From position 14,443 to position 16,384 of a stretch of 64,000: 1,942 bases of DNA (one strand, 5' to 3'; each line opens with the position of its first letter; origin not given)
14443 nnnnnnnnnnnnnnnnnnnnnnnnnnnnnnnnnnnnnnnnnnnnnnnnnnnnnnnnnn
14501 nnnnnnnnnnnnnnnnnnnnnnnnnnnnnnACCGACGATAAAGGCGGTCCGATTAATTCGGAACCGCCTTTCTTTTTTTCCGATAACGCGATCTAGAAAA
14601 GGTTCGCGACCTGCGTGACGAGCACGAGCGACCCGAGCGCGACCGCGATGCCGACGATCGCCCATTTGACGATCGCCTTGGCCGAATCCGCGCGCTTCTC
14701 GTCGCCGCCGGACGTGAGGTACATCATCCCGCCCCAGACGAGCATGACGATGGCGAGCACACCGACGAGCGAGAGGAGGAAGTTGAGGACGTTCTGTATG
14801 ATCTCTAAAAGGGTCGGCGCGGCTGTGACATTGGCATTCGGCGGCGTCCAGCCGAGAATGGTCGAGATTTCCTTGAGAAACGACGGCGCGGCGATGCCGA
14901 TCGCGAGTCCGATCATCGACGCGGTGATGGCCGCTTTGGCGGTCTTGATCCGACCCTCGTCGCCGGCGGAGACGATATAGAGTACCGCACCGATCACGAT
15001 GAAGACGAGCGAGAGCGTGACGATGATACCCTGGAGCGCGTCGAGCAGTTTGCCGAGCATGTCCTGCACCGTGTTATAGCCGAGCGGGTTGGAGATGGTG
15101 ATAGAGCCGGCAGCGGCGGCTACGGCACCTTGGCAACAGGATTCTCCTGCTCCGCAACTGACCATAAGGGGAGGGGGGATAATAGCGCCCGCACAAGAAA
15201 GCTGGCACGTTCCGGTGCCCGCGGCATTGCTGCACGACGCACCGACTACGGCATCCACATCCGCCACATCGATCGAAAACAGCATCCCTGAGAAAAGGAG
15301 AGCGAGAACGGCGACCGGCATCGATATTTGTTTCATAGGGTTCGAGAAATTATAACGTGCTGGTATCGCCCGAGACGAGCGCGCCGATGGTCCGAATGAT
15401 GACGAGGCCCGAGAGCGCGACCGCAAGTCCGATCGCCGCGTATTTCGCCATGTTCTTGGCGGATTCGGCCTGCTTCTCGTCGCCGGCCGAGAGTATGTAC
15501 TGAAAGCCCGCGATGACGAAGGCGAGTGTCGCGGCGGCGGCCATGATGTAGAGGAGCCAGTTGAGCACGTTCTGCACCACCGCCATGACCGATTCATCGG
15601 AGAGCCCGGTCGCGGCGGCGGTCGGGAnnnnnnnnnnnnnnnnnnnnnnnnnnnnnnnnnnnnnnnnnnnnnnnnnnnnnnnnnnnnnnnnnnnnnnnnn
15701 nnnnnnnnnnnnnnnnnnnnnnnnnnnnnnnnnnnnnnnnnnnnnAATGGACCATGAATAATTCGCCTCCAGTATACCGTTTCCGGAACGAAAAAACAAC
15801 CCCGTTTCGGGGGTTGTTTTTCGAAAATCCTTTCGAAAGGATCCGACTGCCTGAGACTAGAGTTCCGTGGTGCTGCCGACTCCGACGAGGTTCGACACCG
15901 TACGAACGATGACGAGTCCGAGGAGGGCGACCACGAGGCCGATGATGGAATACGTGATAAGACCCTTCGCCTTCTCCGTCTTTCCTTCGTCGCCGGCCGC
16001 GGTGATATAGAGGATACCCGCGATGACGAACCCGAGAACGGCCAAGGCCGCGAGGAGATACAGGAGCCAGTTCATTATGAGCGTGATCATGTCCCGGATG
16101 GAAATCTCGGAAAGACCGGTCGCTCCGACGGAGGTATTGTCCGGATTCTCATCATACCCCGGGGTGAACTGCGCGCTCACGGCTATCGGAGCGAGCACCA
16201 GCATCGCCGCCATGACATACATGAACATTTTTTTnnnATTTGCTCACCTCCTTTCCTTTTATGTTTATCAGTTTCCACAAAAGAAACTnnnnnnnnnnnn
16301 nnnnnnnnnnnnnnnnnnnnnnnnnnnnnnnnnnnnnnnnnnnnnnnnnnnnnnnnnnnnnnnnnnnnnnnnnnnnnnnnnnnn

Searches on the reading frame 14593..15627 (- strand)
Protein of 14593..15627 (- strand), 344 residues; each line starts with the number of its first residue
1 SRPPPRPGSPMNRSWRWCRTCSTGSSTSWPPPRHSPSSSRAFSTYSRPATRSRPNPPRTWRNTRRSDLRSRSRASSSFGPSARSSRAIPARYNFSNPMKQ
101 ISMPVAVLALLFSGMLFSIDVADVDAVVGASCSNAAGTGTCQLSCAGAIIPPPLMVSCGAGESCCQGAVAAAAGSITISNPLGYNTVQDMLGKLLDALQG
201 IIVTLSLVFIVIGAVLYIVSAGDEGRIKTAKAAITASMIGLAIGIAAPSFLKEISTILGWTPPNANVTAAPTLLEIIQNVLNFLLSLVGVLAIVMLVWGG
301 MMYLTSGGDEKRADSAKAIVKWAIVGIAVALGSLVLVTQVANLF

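Call 23: search_protein_families(library=pfam, proteins=[window:14593-15627:-], max_evalue=0.001)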
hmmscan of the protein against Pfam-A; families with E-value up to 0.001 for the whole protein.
window:14593-15627:- (344 aa): 1 family
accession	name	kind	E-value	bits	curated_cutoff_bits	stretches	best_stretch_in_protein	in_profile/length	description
PF18895.5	T4SS_pilin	-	8.7e-23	80.6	26.6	2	274-338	6-69/71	Type IV secretion system pilin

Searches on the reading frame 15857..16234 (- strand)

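Call 23: search_protein_families(library=pfam, proteins=[window:15857-16234:-], max_evalue=0.001)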
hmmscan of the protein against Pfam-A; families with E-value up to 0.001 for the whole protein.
window:15857-16234:- (125 aa): 1 family
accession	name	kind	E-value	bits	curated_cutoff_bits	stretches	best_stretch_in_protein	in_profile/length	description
PF18895.5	T4SS_pilin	-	9.2e-12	45.3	26.6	1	50-112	9-70/71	Type IV secretion system pilin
